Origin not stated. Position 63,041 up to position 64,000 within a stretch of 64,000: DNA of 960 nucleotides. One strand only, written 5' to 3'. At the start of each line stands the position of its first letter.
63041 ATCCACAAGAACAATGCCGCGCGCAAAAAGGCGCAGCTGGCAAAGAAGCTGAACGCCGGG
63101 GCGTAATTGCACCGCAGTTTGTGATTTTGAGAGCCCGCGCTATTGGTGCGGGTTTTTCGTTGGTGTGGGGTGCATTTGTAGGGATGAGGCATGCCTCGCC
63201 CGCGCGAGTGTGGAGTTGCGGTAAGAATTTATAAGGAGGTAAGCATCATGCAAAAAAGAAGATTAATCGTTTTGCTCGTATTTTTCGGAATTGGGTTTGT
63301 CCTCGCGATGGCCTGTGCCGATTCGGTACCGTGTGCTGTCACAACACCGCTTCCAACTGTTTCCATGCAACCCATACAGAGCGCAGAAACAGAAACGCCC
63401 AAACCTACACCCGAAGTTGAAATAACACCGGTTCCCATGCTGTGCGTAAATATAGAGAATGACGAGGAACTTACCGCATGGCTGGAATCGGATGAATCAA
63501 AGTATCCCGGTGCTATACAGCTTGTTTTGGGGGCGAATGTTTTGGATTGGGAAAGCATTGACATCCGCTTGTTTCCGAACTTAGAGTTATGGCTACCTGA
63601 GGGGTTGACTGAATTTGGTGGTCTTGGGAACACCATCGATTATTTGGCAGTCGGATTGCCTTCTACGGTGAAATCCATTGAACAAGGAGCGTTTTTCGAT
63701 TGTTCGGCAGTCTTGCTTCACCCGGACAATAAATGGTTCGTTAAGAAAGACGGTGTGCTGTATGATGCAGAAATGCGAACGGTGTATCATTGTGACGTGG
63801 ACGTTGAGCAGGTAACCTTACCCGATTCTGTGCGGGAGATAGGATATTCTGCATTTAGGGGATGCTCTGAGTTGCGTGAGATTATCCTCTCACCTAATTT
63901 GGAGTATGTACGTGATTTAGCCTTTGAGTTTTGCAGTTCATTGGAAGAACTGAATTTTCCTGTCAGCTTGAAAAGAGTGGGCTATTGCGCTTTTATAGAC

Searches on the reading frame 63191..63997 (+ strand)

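Call 28: search_protein_families(library=pfam, proteins=[window:63191-63997:+], max_evalue=0.00001)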
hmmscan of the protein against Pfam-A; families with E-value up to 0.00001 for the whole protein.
window:63191-63997:+ (269 aa): 1 family
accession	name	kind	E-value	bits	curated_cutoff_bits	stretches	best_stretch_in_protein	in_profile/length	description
PF13306.12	LRR_5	-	2.6e-17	63.4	27.7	1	154-268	16-120/127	BspA type Leucine rich repeat region (6 copies)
